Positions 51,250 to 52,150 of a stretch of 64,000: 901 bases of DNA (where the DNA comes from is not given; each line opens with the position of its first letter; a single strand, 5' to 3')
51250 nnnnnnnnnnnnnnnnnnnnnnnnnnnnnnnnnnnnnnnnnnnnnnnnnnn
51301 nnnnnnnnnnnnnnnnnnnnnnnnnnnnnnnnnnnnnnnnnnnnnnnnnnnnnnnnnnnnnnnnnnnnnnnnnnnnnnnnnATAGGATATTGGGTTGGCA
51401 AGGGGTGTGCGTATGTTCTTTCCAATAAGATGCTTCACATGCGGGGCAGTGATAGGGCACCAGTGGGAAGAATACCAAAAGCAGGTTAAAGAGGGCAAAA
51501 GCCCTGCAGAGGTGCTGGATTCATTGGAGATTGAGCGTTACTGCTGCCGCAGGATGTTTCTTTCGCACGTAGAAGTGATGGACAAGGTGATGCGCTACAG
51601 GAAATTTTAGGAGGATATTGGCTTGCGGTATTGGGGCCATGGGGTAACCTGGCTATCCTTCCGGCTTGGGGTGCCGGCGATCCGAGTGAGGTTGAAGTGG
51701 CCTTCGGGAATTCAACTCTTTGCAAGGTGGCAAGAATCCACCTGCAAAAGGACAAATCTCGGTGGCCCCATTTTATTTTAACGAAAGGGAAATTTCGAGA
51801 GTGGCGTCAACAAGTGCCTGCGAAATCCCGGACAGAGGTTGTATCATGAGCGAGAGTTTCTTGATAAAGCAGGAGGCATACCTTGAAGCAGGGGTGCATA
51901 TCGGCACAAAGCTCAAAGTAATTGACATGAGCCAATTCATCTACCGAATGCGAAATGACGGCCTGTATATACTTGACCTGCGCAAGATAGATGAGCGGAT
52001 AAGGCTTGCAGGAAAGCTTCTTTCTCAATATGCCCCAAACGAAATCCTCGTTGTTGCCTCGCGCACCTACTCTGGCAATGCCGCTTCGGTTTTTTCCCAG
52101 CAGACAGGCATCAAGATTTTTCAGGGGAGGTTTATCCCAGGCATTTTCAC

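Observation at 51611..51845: tRNA-Pro-like element with a disrupted T-arm where rpoK/eno would normally sit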

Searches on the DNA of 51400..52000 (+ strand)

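Call 4: search_rna_families(source=window, start=51400, end=52000, threshold=evalue, max_evalue=10, show_alignments=5)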
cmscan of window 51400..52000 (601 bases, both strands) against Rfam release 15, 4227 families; matches with E-value up to 10: 4.
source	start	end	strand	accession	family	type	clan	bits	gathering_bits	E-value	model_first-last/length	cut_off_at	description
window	51698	51768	+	RF03201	mir-617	Gene; miRNA;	-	16.1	80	3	1-82/82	no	mir-617 microRNA precursor family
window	51698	51768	-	RF03201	mir-617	Gene; miRNA;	-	14.4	80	8.7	1-82/82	no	mir-617 microRNA precursor family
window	51673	51756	+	RF03166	glycine-GGAnGA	Cis-reg; riboswitch;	CL00125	12.5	110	4.3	1-177/177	no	glycine-GGAnGA riboswitch aptamer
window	51472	51509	-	RF01716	PhotoRC-I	Cis-reg;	-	11.3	45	4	1-44/44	no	PhotoRC-I RNA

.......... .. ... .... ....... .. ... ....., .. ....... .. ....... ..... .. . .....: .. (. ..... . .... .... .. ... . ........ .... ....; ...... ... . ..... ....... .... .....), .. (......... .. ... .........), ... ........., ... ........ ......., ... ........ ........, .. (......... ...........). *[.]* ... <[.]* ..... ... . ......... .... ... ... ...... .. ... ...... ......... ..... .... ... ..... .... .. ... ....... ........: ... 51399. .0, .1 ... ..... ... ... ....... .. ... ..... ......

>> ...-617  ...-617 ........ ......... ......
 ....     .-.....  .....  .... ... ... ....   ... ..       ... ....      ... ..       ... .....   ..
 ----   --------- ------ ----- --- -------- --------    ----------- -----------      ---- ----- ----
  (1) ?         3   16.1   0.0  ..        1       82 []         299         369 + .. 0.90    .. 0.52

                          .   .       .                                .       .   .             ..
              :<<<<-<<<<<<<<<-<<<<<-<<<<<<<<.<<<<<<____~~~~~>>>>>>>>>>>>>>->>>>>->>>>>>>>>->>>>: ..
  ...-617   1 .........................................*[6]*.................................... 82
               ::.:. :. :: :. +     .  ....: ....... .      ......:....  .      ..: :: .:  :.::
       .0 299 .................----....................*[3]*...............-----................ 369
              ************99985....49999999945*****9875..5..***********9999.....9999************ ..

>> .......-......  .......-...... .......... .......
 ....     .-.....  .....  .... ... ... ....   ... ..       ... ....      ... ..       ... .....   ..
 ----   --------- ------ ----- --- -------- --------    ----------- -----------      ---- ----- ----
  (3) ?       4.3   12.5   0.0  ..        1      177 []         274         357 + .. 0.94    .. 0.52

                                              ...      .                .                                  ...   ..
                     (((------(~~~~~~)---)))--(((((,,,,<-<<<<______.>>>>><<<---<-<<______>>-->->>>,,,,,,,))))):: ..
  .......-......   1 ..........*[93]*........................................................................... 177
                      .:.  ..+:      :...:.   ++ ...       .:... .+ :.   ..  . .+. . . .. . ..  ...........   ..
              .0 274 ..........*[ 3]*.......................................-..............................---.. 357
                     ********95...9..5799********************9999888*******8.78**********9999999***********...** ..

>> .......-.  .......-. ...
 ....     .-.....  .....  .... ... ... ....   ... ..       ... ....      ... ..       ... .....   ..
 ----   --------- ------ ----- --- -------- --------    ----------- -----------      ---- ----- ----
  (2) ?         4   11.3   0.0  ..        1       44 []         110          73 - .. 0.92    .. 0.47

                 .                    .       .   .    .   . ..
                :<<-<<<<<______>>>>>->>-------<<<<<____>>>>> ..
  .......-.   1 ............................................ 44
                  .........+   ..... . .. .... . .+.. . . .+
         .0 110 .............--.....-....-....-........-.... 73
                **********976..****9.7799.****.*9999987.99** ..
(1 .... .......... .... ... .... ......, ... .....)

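Call 55: build_rna_model(alignment_id=A4, structure=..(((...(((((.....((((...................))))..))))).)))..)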
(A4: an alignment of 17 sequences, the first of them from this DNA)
Model R1 built from alignment A4 (17 sequences, 58 columns); structure: as given.
model positions 54; base pairs 12; branch points 0; effective number of sequences 17; information 0.913 bits per position. Calibrated on 0.2 Mb of random sequence (short: E-values are rough).
structure used (alignment columns):
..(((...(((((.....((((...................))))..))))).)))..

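Call 56: search_with_rna_model(model_id=R1, sources=[window, L001, L002, L003, L004, L005, L006, L007, L008, L009, L010, L011, L012, L013, L014, L015, L016, L017, L018, L019, L020, L021, L022, L023, L024, L025, L026, L027, L028, L029, L030, L031, L032, L033, L034, L035, L036, L037, L038, L039, L040, L041], max_evalue=1)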
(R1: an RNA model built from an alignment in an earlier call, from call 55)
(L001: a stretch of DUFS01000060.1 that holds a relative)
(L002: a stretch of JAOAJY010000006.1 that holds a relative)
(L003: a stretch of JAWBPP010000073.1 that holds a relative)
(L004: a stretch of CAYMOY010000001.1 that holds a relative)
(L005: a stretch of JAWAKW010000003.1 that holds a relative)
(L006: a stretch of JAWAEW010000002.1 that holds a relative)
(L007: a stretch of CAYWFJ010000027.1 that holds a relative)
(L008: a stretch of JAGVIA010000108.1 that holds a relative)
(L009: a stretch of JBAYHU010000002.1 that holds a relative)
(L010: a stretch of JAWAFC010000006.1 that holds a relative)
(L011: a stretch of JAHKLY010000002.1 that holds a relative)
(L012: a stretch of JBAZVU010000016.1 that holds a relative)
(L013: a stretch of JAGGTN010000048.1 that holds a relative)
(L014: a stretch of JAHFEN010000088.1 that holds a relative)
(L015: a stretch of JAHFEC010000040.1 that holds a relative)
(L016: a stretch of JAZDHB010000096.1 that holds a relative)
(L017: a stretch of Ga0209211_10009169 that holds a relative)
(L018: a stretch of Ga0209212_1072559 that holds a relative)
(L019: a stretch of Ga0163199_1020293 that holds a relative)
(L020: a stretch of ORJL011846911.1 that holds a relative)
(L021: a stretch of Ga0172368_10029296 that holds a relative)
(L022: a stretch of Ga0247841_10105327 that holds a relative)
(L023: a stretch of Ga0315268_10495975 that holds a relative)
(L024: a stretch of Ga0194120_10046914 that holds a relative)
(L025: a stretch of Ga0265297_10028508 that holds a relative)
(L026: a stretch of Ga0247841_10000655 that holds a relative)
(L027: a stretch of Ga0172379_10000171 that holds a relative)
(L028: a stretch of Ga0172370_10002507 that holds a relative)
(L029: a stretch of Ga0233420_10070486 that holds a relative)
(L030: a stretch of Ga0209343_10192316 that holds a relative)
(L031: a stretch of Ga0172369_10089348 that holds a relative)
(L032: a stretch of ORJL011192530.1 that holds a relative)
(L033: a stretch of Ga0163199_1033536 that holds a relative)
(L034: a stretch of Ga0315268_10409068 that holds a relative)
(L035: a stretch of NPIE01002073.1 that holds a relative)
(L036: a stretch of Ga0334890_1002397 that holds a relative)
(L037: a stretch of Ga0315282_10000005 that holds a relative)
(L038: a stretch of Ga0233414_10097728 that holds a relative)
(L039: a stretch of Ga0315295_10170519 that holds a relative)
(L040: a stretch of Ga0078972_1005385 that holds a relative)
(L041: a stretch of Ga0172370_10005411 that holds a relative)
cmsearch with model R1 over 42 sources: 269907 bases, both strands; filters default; matches with E-value up to 1: 24.
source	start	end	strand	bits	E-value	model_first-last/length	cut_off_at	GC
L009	3931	3985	+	59.3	1.1e-12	1-54/54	no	0.58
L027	2431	2485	+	59.3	1.1e-12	1-54/54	no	0.58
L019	758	812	+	55.5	1.1e-11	1-54/54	no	0.69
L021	122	178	+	54.9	1.5e-11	1-54/54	no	0.68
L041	2430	2486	+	53.6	3.3e-11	1-54/54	no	0.63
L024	585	638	+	53.3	4e-11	1-54/54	no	0.44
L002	3926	3983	+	52.7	5.8e-11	1-54/54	no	0.64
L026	2430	2484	+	52.2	7.7e-11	1-54/54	no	0.62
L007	3931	3985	+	51.9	9.6e-11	1-54/54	no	0.65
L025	2431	2485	+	51.9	9.6e-11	1-54/54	no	0.65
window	51785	51831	+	51.8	1e-10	1-54/54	no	0.53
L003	513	566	+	50.7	1.9e-10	1-54/54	no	0.56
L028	2429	2485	+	49.9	3e-10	1-54/54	no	0.7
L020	1649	1693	+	49.1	5.1e-10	1-54/54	no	0.51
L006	3939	3983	+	48.5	7.2e-10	1-54/54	no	0.6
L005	3939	3983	+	47.7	1.2e-09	1-54/54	no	0.64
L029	223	268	+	47.3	1.5e-09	1-54/54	no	0.7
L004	3938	3985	+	47.1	1.7e-09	1-54/54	no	0.6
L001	3934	3981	+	47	1.8e-09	1-54/54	no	0.65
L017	2434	2481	+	47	1.8e-09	1-54/54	no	0.65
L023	241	342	+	30.1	4.7e-05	1-54/54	no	0.63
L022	40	141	+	28.2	0.00015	1-54/54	no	0.58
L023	943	988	+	18.9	0.041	1-54/54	no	0.72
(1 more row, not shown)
